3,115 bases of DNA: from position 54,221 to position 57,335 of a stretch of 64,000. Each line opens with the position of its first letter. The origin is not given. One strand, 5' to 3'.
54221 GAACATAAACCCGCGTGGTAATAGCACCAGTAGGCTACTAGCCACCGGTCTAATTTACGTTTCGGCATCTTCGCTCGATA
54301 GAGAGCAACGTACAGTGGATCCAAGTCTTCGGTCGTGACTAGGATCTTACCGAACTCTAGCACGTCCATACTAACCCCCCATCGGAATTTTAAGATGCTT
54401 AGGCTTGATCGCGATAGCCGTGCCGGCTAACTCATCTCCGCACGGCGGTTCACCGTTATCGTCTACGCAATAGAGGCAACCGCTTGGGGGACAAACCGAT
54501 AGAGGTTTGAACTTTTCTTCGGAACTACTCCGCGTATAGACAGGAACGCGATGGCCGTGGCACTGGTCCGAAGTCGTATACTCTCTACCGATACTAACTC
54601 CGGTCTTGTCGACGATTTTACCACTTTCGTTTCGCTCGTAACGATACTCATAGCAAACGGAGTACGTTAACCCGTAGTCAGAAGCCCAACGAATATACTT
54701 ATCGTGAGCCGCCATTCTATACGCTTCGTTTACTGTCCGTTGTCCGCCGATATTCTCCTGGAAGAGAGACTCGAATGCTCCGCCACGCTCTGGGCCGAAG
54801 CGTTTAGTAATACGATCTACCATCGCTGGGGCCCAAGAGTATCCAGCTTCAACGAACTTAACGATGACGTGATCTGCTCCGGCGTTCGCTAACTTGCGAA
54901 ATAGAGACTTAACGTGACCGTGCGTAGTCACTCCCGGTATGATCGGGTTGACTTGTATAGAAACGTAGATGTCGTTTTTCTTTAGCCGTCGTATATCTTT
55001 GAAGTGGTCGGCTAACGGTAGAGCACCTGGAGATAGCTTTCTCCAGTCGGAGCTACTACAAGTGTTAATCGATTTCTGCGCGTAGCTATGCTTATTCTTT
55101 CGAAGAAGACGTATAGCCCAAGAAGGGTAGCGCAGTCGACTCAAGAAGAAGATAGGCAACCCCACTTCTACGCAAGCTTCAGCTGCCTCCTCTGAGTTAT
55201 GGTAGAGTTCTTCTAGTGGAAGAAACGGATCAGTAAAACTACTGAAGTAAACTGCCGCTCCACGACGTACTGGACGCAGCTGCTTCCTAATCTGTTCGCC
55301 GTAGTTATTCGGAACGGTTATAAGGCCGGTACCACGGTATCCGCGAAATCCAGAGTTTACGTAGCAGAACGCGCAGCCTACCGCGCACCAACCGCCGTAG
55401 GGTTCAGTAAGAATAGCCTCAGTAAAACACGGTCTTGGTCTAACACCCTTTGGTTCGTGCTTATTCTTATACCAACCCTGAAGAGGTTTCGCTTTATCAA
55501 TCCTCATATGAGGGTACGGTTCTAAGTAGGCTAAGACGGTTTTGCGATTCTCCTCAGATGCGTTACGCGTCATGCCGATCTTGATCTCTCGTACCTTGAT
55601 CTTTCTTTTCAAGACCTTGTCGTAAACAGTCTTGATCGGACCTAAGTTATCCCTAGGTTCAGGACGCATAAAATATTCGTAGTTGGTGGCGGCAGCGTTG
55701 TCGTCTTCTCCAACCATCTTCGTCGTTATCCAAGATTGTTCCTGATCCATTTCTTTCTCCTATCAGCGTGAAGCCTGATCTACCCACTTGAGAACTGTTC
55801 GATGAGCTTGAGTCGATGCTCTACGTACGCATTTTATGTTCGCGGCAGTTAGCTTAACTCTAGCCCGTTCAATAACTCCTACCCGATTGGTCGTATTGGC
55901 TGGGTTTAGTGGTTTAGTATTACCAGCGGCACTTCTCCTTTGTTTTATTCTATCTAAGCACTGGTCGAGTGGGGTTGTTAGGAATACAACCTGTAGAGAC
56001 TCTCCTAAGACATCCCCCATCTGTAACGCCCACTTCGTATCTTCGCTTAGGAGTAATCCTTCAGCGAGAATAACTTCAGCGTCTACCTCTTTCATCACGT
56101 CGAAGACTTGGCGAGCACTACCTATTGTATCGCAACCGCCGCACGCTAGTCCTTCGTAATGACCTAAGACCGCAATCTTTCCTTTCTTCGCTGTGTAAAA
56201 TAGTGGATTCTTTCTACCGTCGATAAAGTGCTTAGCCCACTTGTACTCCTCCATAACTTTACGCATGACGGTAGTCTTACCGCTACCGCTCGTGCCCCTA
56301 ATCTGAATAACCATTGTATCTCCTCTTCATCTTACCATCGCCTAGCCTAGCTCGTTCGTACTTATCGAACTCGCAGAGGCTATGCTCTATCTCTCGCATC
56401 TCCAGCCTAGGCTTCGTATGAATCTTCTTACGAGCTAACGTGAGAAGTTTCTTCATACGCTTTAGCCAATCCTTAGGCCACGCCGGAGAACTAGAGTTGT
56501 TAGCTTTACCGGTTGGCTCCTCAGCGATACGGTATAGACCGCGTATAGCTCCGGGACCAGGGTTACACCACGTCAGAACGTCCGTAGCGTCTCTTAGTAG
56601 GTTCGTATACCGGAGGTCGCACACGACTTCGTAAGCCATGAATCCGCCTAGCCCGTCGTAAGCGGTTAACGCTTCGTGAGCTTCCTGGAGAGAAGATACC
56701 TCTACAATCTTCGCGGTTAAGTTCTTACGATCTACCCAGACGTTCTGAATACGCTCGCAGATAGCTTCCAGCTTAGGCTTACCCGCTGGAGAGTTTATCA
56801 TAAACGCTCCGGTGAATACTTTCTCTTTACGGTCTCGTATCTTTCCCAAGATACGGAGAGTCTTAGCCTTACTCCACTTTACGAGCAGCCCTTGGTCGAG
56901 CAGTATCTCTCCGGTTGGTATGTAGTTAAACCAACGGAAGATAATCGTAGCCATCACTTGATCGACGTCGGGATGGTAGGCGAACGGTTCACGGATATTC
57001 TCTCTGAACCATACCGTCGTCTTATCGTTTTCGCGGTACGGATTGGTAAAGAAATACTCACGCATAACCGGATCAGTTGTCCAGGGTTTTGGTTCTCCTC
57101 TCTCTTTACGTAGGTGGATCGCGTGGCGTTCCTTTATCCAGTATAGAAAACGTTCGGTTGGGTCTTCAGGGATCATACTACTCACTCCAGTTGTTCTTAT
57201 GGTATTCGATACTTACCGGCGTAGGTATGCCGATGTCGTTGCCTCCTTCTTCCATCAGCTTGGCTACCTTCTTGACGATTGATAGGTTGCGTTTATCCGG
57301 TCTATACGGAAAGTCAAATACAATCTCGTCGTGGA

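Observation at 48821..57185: Putative thymidine (5-hmdU-derived) DNA hypermodification gene cluster next to the DNA polymerase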

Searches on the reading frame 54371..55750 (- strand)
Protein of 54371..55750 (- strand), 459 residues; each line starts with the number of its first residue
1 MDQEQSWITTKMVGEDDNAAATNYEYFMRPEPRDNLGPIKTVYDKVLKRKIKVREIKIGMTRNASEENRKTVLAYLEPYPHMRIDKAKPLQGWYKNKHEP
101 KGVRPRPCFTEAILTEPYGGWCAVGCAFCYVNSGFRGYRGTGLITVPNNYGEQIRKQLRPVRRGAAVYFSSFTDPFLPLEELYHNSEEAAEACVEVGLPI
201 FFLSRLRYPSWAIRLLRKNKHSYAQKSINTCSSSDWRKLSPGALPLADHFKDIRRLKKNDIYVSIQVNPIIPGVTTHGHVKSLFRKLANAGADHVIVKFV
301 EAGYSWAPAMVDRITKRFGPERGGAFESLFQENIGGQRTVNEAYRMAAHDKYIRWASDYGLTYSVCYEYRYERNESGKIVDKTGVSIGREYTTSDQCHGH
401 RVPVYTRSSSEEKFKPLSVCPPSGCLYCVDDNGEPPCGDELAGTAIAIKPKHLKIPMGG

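Call 3: search_protein_families(library=pfam, proteins=[window:54371-55750:-], max_evalue=0.01)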
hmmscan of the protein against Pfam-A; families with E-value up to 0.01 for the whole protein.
window:54371-55750:- (459 aa): 1 family
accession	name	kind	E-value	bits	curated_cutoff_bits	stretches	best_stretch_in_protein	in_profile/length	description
PF04055.27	Radical_SAM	-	7.2e-05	23.5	29.5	0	119-263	4-143/166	Radical SAM superfamily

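Call 17: search_dna_similar(query=window:54371-55750:-, collection=phages, mode=protein, max_rows=30)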
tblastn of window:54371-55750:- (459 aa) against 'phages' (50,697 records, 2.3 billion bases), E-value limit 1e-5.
Records with a match: 76; places in all: 77; records where one place covers at least 80% of the query: 66.
Best place of each record, by identity: <60% 76.
By first word of the organism name: Pseudomonas 53; Bordetella 9; Bacillus 6; Rhizobium 2; Lysinibacillus 2; Sphaerotilus 1; Stenotrophomonas 1; Pseudanabaena 1; Escherichia 1.
By host as written in the record: Pseudomonas aeruginosa PAO1 22; Pseudomonas aeruginosa 16; Bordetella bronchiseptica ATCC 10580 9; - 7; Pseudomonas aeruginosa PA14 3; Pseudomonas sp. 2; Pseudomonas aeruginosa strain PAO9505 2; Lysinibacillus fusiformis 2; and 13 more.
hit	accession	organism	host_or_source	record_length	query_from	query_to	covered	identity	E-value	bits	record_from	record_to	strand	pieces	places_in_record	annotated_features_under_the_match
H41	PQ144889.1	Pseudomonas phage NEU2024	Pseudomonas aeruginosa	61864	15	454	96%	57.3%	3e-168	530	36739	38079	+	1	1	DNA repair photolyase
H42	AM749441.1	Pseudomonas virus Yua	Pseudomonas aeruginosa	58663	15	454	96%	57.3%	5e-168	529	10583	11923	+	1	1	gp12: hypothetical protein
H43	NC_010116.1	Pseudomonas virus Yua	Pseudomonas aeruginosa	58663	15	454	96%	57.3%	5e-168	529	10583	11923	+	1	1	gp12: DNA repair photolyase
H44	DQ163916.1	Pseudomonas phage M6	-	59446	15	454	96%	57.1%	3e-169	533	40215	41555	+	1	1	record has no annotation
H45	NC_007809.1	Pseudomonas phage M6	Pseudomonas aeruginosa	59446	15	454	96%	57.1%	3e-169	533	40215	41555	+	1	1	DNA repair photolyase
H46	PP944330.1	Pseudomonas phage phi_M6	Pseudomonas aeruginosa PAO1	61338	15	454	96%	57.1%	3e-169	533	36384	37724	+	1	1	DNA repair photolyase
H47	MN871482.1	Pseudomonas virus PaSz-6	Pseudomonas aeruginosa PAO1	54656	15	454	96%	57.1%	1e-168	531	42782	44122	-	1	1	record has no annotation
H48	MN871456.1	Pseudomonas phage Pa-C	Pseudomonas aeruginosa PAO1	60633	15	454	96%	57.1%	1e-168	531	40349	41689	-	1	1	record has no annotation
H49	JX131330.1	Pseudomonas phage MP1412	Pseudomonas aeruginosa PAO1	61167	15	454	96%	57.1%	1e-168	531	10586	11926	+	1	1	DNA repair photolyase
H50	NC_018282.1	Pseudomonas phage MP1412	Pseudomonas aeruginosa PAO1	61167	15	454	96%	57.1%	1e-168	531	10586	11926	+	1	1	DNA repair photolyase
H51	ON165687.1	Sphaerotilus phage SN1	Sphaerotilus natans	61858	15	454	96%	57.1%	1e-168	531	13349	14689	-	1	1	radical SAM protein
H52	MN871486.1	Pseudomonas phage PaSz-9_45_61k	Pseudomonas aeruginosa PAO1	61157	15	454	96%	57.1%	2e-168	531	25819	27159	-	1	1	record has no annotation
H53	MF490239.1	Pseudomonas phage vB_PaeS_S218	-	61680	15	454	96%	57.1%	2e-168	530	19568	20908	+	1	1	hypothetical protein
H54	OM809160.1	Pseudomonas phage 185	Pseudomonas aeruginosa PAO1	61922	15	454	96%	57.1%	2e-168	530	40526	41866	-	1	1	record has no annotation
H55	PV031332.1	Pseudomonas phage Lydia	Pseudomonas aeruginosa PAO1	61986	15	454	96%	57.1%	2e-168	530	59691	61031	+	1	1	radical SAM enzyme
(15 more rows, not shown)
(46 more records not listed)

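Call 20: get_annotated_region(hit=H45, flank=9000)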
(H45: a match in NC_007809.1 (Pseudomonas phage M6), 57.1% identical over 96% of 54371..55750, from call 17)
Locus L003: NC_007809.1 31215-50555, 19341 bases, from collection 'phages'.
description: Pseudomonas phage M6, complete genome.
organism: Pseudomonas phage M6 (NCBI taxid 2911432)
taxonomy: Viruses; Duplodnaviria; Heunggongvirae; Uroviricota; Caudoviricetes; Mesyanzhinovviridae; Rabinowitzvirinae; Yuavirus; Pseudomonas virus M6
host: Pseudomonas aeruginosa; source: -; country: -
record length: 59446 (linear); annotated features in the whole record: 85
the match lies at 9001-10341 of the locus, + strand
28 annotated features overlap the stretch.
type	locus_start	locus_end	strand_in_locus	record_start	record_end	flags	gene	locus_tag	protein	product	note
CDS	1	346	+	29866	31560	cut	-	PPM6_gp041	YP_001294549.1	DNA helicase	-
CDS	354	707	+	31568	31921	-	-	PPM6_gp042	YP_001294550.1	hypothetical protein ORF042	-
CDS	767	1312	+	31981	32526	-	-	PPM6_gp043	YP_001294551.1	hypothetical protein ORF043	-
CDS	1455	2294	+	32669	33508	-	-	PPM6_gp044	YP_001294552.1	hypothetical protein ORF044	-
CDS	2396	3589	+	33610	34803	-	-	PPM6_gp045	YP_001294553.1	Dda-like helicase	-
CDS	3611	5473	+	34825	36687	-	-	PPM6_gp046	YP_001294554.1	ribonucleotide reductase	-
CDS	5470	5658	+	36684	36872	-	-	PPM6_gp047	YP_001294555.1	hypothetical protein ORF047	-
CDS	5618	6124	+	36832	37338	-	-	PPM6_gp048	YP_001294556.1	hypothetical protein ORF048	-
CDS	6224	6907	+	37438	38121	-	-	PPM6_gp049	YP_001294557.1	hypothetical protein ORF049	-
CDS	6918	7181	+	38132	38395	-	-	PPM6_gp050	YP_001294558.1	hypothetical protein ORF050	-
CDS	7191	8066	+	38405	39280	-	-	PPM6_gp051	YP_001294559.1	hypothetical protein ORF051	-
CDS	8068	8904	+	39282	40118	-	-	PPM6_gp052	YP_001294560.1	threonine dehydratase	-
CDS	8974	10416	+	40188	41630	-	-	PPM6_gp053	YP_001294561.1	DNA repair photolyase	-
CDS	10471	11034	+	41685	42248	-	-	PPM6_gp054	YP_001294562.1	terminase small subunit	-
CDS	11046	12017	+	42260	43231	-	-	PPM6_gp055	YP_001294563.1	hypothetical protein ORF055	-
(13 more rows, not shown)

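Call 22: search_protein_families(library=phrogs, proteins=[window:54371-55750:-], max_evalue=0.001)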
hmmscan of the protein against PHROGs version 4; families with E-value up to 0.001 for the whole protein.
window:54371-55750:- (459 aa): 2 families
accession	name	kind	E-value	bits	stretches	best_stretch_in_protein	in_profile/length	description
phrog_9252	-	DNA, RNA and nucleotide metabolism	4.6e-186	620.3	1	14-454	9-456/480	DNA repair photolyase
phrog_13321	-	unknown function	1.6e-14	54.7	1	120-296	51-231/307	-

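Call 66: search_protein_families(library=ncbifam, proteins=[window:54371-55750:-], max_evalue=0.01)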
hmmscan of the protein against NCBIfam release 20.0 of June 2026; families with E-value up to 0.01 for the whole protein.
window:54371-55750:- (459 aa): 4 families
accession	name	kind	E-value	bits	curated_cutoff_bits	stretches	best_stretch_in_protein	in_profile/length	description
NF033668.1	rSAM_PA0069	hypoth_equivalog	3.6e-11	42.7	360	1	116-338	62-291/348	PA0069 family radical SAM protein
NF038135.1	rSAM_Rv2578c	equivalog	2.2e-06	26.9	430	1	144-298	99-258/317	Rv2578c family radical SAM protein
TIGR04470.1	rSAM_mob_pairB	equivalog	4.2e-06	26.3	410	1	116-380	23-272/285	radical SAM mobile pair protein B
NF038136.1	rSAM_Rv_intein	exception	0.0023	16.8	700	1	151-296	363-513/574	intein-containing Rv2578c family radical SAM protein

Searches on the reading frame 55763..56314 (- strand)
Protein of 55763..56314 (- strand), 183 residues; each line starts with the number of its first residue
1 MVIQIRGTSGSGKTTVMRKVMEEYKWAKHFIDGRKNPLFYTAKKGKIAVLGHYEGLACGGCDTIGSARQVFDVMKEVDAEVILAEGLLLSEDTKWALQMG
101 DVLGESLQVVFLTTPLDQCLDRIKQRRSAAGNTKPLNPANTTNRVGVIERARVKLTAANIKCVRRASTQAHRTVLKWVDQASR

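Call 3: search_protein_families(library=pfam, proteins=[window:55763-56314:-], max_evalue=0.01)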
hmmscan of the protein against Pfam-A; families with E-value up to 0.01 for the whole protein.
window:55763-56314:- (183 aa): 8 families
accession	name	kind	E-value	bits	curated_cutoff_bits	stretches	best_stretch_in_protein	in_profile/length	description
PF13671.12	AAA_33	-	1.4e-06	29.1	27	0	2-24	1-23/143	AAA domain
PF13238.12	AAA_18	-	4.7e-06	27.5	29.4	0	3-23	1-21/128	AAA domain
PF01712.25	dNK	-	4.1e-05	23.9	27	0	77-129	90-146/203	Deoxynucleoside kinase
PF18748.7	HMUDK_HMUD1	-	0.0011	18.9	27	1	5-132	22-153/196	5-hmdU DNA kinase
PF13207.12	AAA_17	-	0.0035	18.1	27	0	7-25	2-20/136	AAA domain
PF05729.18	NACHT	-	0.0036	17.6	26.7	1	2-33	2-31/167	NACHT domain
PF00005.33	ABC_tran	-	0.0047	18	25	1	2-50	13-64/137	ABC transporter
PF00485.24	PRK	-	0.0065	16.7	22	0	2-23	1-22/196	Phosphoribulokinase / Uridine kinase family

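Call 22: search_protein_families(library=phrogs, proteins=[window:55763-56314:-], max_evalue=0.001)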
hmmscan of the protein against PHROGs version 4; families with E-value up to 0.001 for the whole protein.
window:55763-56314:- (183 aa): 3 families
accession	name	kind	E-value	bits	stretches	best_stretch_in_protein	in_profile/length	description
phrog_800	-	head and packaging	3e-18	66.7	1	2-176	34-207/511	terminase small subunit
phrog_1815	-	other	0.00026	22.3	0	2-25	5-28/197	guanylate kinase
phrog_761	-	other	0.00072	20.3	0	1-27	20-46/362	thymidylate kinase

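Call 66: search_protein_families(library=ncbifam, proteins=[window:55763-56314:-], max_evalue=0.01)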
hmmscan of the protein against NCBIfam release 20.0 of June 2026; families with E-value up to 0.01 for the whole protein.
window:55763-56314:- (183 aa): 7 families
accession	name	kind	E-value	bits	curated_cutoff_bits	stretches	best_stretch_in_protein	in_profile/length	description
NF004018.0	PRK05480.1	equivalog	7.8e-06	25.5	180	1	1-25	7-31/210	uridine kinase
TIGR00235.1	udk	equivalog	6.5e-05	22.7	220.3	1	1-28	7-34/207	uridine kinase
TIGR01359.1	UMP_CMP_kin_fam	subfamily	0.0014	18.6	207.6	0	3-27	2-26/185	UMP-CMP kinase family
TIGR01313.1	therm_gnt_kin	subfamily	0.0017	18.1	113.75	0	5-34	3-30/164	gluconokinase, GntK/IdnK-type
NF040667.1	hom_kin_desulfo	exception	0.0024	17.7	197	0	3-28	3-28/163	homoserine kinase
NF004861.0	PRK06217.1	equivalog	0.0033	16.8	203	0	98-129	75-107/183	hypothetical protein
TIGR00176.1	mobB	equivalog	0.0078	16.3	76.2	0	2-25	1-24/155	molybdopterin-guanine dinucleotide biosynthesis protein B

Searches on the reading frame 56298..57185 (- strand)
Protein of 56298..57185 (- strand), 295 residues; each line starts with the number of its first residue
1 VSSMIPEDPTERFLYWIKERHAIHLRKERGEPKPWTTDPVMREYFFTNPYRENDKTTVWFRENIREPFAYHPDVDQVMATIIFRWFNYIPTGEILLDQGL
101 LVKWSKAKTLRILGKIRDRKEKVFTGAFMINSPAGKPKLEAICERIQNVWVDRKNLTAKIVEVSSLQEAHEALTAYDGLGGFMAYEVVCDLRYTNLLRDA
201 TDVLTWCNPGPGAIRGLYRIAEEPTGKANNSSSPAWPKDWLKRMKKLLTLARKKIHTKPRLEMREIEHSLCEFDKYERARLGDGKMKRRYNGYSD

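Call 3: search_protein_families(library=pfam, proteins=[window:56298-57185:-], max_evalue=0.01)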
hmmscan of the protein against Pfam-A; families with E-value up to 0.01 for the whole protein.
window:56298-57185:- (295 aa): 1 family
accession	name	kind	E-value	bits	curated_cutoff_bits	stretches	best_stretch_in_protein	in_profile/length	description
PF18723.6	HMUDK_hel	-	9.1e-55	186.4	25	1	11-283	5-278/281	5-hmdU DNA kinase, helical domain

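Call 6: search_dna_similar(query=window:56298-57185:-, collection=phages, mode=protein, max_rows=40)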
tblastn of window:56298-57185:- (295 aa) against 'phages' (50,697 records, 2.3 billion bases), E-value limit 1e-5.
Records with a match: 169; places in all: 171; records where one place covers at least 80% of the query: 102.
Best place of each record, by identity: <60% 169.
By first word of the organism name: Pseudomonas 70; Salmonella 39; Vibrio 18; Bordetella 9; Bacillus 6; Rhizobium 3; Escherichia 3; Stenotrophomonas 2; Acinetobacter 2; Ralstonia 2; and 11 more.
By host as written in the record: - 30; Pseudomonas aeruginosa 27; Pseudomonas aeruginosa PAO1 22; Bordetella bronchiseptica ATCC 10580 9; Salmonella enterica subsp. enterica serovar Enteritidis PT1 8; Salmonella enterica subsp. enterica serovar Typhimurium 6; Pseudomonas sp. 5; Pseudomonas aeruginosa PA14 4; and 41 more.
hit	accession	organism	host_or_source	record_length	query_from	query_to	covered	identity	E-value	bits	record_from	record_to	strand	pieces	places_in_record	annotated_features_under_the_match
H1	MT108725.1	Pseudomonas phage Epa5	Pseudomonas sp.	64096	13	290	94%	45.5%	4e-63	220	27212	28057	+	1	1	none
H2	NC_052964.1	Pseudomonas phage Epa5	Pseudomonas sp.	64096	13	290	94%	45.5%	4e-63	220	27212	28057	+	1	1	none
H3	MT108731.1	Pseudomonas phage Epa43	Pseudomonas sp.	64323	13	290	94%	45.5%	7e-63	219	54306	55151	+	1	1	none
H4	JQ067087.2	Pseudomonas phage PaMx11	Pseudomonas aeruginosa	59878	13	290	94%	43.2%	1e-58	207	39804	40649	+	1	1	hypothetical protein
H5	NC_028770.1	Pseudomonas phage PaMx11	Pseudomonas aeruginosa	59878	13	290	94%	43.2%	1e-58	207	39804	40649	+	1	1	hypothetical protein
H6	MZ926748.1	Pseudomonas phage AIIMS-Plu-RaNi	Pseudomonas luteola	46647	13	290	94%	43.1%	5e-58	206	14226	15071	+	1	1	hypothetical protein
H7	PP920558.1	Pseudomonas phage Lucjan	Pseudomonas aeruginosa PAO-1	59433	13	290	94%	42.7%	8e-57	202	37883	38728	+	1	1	hypothetical protein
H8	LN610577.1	Pseudomonas phage vB_PaeS_PAO1_Ab18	Pseudomonas aeruginosa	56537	13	290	94%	42.5%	3e-57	203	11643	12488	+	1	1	ORF13: hypothetical protein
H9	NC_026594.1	Pseudomonas phage vB_PaeS_PAO1_Ab18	Pseudomonas aeruginosa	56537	13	290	94%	42.5%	3e-57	203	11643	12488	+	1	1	ORF13: hypothetical protein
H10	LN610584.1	Pseudomonas phage vB_PaeS_PAO1_Ab19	Pseudomonas aeruginosa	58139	13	290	94%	42.5%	3e-57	203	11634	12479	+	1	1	record has no annotation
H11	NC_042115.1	Pseudomonas phage vB_PaeS_PAO1_Ab19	Pseudomonas aeruginosa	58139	13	290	94%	42.5%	3e-57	203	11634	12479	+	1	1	hypothetical protein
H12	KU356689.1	Pseudomonas phage ZC01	Pseudomonas aeruginosa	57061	13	290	94%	42.5%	3e-57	203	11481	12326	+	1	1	hypothetical protein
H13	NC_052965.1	Pseudomonas phage ZC01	Pseudomonas aeruginosa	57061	13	290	94%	42.5%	3e-57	203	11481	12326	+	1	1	hypothetical protein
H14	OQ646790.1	Pseudomonas phage PA_LZ03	Pseudomonas aeruginosa PA14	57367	13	290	94%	42.5%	4e-57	203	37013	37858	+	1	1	hypothetical protein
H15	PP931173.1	Pseudomonas phage PAKlein3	Pseudomonas aeruginosa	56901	13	290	94%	42.5%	7e-57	202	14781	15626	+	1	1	terminase small subunit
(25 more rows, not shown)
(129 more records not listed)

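Call 8: get_annotated_region(hit=H1, flank=10000)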
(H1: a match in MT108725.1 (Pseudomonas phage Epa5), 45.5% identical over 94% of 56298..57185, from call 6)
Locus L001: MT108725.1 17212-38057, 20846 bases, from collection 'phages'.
description: Pseudomonas phage Epa5, complete genome.
organism: Pseudomonas phage Epa5 (NCBI taxid 2719575)
taxonomy: Viruses; Duplodnaviria; Heunggongvirae; Uroviricota; Caudoviricetes; Mesyanzhinovviridae; Bradleyvirinae; Epaquintavirus; Epaquintavirus Epa5
host: Pseudomonas sp.; source: -; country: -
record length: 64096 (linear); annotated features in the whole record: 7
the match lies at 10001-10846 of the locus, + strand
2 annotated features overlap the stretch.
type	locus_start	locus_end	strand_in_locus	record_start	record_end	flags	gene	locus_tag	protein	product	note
CDS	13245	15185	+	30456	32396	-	-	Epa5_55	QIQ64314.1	putative DNA polymerase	-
CDS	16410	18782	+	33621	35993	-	-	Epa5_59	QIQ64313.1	putative primase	Similar in sequence and position to PaMx28_74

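Call 22: search_protein_families(library=phrogs, proteins=[window:56298-57185:-], max_evalue=0.001)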
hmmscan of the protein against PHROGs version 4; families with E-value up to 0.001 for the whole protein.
window:56298-57185:- (295 aa): 1 family
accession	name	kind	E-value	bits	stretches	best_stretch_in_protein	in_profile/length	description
phrog_2396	-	unknown function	4.2e-61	208.4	1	10-292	7-319/331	-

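Call 80: get_annotated_region(hit=H5, flank=6000)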
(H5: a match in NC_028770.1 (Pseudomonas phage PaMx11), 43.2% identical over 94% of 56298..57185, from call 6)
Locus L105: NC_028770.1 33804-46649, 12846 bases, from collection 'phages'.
description: Pseudomonas phage PaMx11, complete genome.
organism: Pseudomonas phage PaMx11 (NCBI taxid 1175657)
taxonomy: Viruses; Duplodnaviria; Heunggongvirae; Uroviricota; Caudoviricetes; Mesyanzhinovviridae; Bradleyvirinae; Abidjanvirus; Pseudomonas virus PaMx11
host: Pseudomonas aeruginosa; source: environmental water sample; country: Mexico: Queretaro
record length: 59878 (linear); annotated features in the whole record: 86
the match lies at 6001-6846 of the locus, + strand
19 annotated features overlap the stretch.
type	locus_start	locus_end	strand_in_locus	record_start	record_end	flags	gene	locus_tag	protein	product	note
CDS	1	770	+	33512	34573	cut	nrdB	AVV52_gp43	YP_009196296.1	ribonucleotide reductase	-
CDS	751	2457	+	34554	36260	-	nrdA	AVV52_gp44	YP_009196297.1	ribonucleotide reductase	-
regulatory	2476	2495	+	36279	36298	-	-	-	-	terminator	terminator_3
CDS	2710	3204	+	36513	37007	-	-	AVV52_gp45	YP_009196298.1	hypothetical protein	-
CDS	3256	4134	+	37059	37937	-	-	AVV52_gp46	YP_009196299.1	hypothetical protein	-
CDS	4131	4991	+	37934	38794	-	-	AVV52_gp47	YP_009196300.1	putative FAD dependent oxidoreductase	-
CDS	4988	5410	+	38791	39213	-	-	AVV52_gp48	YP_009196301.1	acetyltransferase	-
CDS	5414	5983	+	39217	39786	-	-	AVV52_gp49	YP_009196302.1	terminase small subunit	-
CDS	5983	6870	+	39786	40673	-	-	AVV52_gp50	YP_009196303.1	hypothetical protein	-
CDS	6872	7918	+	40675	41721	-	-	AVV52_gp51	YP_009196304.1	thymidylate synthase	-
CDS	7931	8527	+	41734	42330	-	thyA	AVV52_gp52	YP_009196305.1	putative HD domain-containing protein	-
CDS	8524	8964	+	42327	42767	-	-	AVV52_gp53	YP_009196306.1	hypothetical protein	-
regulatory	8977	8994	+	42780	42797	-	-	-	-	terminator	terminator_4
CDS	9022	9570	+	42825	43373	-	-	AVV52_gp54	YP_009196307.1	hypothetical protein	-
CDS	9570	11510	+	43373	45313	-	-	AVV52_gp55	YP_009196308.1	putative DNA polymerase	-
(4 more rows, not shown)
